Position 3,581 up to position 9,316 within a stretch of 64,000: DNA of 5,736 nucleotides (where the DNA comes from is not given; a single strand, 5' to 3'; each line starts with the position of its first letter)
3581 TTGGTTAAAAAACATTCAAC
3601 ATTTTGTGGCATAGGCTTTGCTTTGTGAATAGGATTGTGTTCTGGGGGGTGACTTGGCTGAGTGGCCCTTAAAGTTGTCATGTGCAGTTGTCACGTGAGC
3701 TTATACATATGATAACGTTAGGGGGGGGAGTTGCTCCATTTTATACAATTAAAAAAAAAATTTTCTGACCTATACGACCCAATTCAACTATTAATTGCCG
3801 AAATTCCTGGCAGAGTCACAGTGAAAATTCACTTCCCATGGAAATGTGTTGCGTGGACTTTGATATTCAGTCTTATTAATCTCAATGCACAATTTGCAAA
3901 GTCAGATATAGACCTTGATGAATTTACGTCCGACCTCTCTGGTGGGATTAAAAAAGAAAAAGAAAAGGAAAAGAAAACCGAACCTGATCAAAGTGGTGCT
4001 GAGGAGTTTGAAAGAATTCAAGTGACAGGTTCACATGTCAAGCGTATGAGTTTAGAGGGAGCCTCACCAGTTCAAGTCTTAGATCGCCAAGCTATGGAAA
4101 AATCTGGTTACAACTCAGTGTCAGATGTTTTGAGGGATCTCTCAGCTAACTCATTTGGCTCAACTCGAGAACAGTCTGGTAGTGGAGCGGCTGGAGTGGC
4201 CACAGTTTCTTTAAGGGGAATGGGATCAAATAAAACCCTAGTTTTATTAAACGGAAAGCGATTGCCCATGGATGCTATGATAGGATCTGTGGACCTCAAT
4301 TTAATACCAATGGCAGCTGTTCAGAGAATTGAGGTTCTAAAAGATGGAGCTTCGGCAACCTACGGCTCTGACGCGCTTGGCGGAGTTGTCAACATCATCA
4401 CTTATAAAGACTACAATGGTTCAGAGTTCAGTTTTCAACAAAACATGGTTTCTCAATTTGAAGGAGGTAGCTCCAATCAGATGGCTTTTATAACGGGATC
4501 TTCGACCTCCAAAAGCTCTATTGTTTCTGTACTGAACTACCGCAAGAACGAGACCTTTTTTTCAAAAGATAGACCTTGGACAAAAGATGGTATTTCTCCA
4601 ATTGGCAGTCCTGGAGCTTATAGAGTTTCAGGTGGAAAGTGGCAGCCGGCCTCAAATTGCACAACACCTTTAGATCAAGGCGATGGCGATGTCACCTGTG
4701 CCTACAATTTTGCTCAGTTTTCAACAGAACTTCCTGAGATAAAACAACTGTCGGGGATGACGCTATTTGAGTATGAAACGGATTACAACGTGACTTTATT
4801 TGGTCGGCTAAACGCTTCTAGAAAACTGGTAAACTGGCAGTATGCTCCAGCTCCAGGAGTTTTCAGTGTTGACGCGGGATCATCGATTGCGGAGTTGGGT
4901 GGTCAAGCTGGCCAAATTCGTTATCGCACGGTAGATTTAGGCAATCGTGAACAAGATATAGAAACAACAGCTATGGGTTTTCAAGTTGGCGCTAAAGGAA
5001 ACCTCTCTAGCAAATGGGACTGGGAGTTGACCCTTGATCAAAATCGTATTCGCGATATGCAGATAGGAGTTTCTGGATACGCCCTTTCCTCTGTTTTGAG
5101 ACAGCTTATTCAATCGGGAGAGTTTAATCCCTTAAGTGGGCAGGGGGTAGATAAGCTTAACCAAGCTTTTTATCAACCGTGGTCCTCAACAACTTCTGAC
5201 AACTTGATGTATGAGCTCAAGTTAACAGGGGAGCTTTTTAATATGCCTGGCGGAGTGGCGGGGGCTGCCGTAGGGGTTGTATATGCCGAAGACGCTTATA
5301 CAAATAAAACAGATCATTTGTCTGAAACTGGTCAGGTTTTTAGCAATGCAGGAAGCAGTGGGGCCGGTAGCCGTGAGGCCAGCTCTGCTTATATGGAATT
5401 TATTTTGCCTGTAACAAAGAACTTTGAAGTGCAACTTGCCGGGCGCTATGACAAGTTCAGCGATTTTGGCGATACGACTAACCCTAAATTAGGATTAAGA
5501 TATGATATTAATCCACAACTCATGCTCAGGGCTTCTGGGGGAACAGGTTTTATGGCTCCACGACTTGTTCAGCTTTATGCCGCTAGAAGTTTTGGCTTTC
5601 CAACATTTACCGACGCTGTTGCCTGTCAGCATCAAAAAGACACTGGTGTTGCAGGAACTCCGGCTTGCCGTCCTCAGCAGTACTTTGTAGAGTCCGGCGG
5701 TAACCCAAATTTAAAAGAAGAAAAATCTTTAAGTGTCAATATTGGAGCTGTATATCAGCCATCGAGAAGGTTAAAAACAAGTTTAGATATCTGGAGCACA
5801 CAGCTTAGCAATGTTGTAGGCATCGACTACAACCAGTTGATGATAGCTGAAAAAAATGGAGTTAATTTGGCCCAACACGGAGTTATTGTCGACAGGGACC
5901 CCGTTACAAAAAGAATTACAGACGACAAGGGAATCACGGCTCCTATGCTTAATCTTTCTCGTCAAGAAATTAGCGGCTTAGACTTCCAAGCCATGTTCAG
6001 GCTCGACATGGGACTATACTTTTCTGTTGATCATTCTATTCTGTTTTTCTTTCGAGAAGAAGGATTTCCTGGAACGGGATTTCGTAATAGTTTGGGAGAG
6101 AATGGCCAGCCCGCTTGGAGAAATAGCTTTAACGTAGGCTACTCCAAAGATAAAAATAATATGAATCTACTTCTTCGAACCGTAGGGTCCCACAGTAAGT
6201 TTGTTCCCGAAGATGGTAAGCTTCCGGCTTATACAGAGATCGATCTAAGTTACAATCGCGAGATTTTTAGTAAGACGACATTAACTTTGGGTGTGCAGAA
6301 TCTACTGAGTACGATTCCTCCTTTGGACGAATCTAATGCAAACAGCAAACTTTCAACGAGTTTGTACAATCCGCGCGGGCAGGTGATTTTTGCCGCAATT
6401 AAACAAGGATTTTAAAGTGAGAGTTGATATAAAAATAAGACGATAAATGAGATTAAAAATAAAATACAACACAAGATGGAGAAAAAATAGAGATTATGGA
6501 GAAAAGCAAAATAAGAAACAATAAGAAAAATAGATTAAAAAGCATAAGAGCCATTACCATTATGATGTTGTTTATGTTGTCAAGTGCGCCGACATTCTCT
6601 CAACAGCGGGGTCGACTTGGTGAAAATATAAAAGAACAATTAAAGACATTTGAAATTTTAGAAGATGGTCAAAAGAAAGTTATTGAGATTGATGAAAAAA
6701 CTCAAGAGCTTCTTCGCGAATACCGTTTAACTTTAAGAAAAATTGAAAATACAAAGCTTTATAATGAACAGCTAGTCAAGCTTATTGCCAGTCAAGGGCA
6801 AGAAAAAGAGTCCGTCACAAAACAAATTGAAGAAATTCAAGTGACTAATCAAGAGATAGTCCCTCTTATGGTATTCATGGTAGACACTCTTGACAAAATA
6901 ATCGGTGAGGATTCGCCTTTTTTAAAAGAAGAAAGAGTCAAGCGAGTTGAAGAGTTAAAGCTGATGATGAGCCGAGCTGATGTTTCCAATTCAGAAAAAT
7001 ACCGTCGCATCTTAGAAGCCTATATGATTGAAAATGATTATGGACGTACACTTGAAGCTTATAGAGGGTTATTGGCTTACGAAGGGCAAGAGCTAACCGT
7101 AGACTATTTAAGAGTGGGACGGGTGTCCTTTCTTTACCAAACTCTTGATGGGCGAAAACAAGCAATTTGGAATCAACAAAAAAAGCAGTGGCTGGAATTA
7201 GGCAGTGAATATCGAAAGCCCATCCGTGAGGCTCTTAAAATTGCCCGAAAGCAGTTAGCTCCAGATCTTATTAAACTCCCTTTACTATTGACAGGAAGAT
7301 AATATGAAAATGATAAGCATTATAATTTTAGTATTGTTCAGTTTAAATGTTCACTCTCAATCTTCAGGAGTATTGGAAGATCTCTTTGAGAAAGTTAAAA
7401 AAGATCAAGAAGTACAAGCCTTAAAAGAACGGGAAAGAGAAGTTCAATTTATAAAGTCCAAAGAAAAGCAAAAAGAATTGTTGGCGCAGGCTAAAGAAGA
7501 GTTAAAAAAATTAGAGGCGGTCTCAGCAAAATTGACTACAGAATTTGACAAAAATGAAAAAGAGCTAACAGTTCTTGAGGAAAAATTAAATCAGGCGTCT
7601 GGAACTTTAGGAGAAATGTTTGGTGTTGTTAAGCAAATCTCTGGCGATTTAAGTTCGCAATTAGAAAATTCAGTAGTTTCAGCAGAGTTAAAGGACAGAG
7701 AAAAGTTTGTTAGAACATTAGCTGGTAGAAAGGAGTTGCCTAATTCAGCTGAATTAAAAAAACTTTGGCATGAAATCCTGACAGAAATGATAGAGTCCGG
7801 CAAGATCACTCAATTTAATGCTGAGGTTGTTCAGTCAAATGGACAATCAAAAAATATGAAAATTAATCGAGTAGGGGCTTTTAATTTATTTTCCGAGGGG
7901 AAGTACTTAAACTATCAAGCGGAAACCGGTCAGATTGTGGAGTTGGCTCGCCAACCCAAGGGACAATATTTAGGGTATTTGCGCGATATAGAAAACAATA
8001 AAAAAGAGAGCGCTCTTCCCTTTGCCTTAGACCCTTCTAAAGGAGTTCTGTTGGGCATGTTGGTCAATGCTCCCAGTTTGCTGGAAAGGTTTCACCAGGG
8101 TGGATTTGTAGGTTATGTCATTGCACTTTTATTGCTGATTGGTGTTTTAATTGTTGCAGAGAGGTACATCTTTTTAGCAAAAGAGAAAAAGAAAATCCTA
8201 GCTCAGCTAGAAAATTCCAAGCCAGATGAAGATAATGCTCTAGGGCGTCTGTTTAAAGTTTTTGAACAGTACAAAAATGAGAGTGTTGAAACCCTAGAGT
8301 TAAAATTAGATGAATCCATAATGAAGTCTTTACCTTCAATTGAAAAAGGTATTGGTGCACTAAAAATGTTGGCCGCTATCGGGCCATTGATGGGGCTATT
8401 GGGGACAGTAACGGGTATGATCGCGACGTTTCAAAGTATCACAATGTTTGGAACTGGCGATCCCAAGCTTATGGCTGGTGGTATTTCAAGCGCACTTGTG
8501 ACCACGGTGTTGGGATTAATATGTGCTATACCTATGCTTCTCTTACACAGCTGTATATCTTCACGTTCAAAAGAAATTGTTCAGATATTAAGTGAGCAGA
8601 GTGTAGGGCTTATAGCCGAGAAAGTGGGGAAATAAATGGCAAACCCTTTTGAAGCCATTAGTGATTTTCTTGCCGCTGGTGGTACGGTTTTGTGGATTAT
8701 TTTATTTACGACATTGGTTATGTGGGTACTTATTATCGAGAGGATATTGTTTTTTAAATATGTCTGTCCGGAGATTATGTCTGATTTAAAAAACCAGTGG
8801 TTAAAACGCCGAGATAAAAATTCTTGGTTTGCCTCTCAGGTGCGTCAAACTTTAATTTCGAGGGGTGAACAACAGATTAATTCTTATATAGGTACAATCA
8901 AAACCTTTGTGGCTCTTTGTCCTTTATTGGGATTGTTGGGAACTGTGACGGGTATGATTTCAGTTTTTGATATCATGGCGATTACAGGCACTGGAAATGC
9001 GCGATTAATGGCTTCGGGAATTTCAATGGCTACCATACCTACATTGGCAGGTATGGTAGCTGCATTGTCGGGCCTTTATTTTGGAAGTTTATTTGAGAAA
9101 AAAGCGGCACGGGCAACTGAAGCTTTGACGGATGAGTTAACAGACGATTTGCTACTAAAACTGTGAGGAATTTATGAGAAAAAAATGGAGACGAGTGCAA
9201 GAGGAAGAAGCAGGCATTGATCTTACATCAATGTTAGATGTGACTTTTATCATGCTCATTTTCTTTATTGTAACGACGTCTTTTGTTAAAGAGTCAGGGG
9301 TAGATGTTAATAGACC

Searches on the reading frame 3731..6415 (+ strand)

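Call 24: search_protein_families(library=ncbifam, proteins=[window:3731-6415:+], max_evalue=1e-10)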
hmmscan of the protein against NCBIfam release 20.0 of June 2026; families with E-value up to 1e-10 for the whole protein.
window:3731-6415:+ (894 aa): 15 families
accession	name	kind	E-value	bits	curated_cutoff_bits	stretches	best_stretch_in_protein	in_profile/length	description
TIGR01779.1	TonB-B12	equivalog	3.4e-33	115.1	599.7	1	90-234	25-165/614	TonB-dependent vitamin B12 receptor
NF010010.0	PRK13483.1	equivalog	1.2e-28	99.5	927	1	87-257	27-198/660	ligand-gated channel protein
NF007926.1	PRK10641.1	equivalog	8.6e-28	97.2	836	1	95-235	29-164/617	TonB-dependent vitamin B12 receptor BtuB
NF010048.1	PRK13524.1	subfamily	1.9e-27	96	493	1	75-273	22-227/744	FepA family TonB-dependent siderophore receptor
NF010038.0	PRK13513.1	equivalog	2.7e-24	85.7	942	1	89-242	31-182/659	ligand-gated channel protein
TIGR01785.1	TonB-hemin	subfamily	5.3e-23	81.3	316.85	1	94-225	2-129/677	TonB-dependent heme/hemoglobin receptor family protein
NF010012.0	PRK13486.1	equivalog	3e-22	78.8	924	1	98-255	30-190/696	TonB-dependent receptor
NF050067.1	TonBEntbctnRecCfrA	equivalog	3.1e-22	78.7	1200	1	109-242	42-175/698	TonB-dependent ferric enterobactin receptor CfrA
TIGR01786.1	TonB-hemlactrns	subfamily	3.1e-21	75.4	323.75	0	110-225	21-134/719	TonB-dependent hemoglobin/transferrin/lactoferrin family receptor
NF010051.0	PRK13528.1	subfamily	4.6e-21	74.8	583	1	90-249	31-198/727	FepA family TonB-dependent siderophore receptor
NF007478.2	PRK10064.1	equivalog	4.6e-21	74.7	745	1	91-226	28-159/663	catecholate siderophore receptor CirA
TIGR01783.1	TonB-siderophor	subfamily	1.4e-17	63.6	223.5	1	114-242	6-125/649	TonB-dependent siderophore receptor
NF053590.1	TonB_dep_TOL0244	equivalog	3.5e-13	49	645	0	91-229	8-144/604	TOL_0244 family TonB-dependent receptor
NF010011.0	PRK13484.1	equivalog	1.7e-12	46.5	1197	1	92-225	29-159/682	IreA family TonB-dependent siderophore receptor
NF049946.1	TonB_dep_CU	exception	7.5e-11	41.1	700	0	76-228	22-173/683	TonB-dependent receptor, CU motif-type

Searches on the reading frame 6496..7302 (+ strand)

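Call 48: search_protein_families(library=pfam, proteins=[window:6496-7302:+], max_evalue=0.0001)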
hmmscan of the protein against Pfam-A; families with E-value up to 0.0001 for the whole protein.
window:6496-7302:+ (268 aa): 1 family
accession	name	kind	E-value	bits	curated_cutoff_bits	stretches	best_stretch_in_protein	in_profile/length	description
PF11932.13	DUF3450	-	8.2e-78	261.5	32.6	1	26-263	6-240/241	Protein of unknown function (DUF3450)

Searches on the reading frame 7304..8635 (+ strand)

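Call 48: search_protein_families(library=pfam, proteins=[window:7304-8635:+], max_evalue=0.0001)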
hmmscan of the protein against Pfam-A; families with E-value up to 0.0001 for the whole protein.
window:7304-8635:+ (443 aa): 1 family
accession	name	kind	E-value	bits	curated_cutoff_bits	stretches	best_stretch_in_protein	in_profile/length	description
PF01618.21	MotA_ExbB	-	9.4e-29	100.2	22.9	1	323-429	19-125/127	MotA/TolQ/ExbB proton channel family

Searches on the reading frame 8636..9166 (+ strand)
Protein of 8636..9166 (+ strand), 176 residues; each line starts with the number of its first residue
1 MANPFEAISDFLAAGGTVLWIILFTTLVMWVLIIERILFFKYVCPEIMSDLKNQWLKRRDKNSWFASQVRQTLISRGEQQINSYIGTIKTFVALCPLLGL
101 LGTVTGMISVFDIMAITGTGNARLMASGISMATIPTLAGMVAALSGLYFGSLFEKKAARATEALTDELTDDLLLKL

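Call 48: search_protein_families(library=pfam, proteins=[window:8636-9166:+], max_evalue=0.0001)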
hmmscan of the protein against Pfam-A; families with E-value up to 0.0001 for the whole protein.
window:8636-9166:+ (176 aa): 1 family
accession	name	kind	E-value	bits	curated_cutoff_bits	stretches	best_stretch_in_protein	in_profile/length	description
PF01618.21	MotA_ExbB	-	1.1e-20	74.2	22.9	1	59-163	20-124/127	MotA/TolQ/ExbB proton channel family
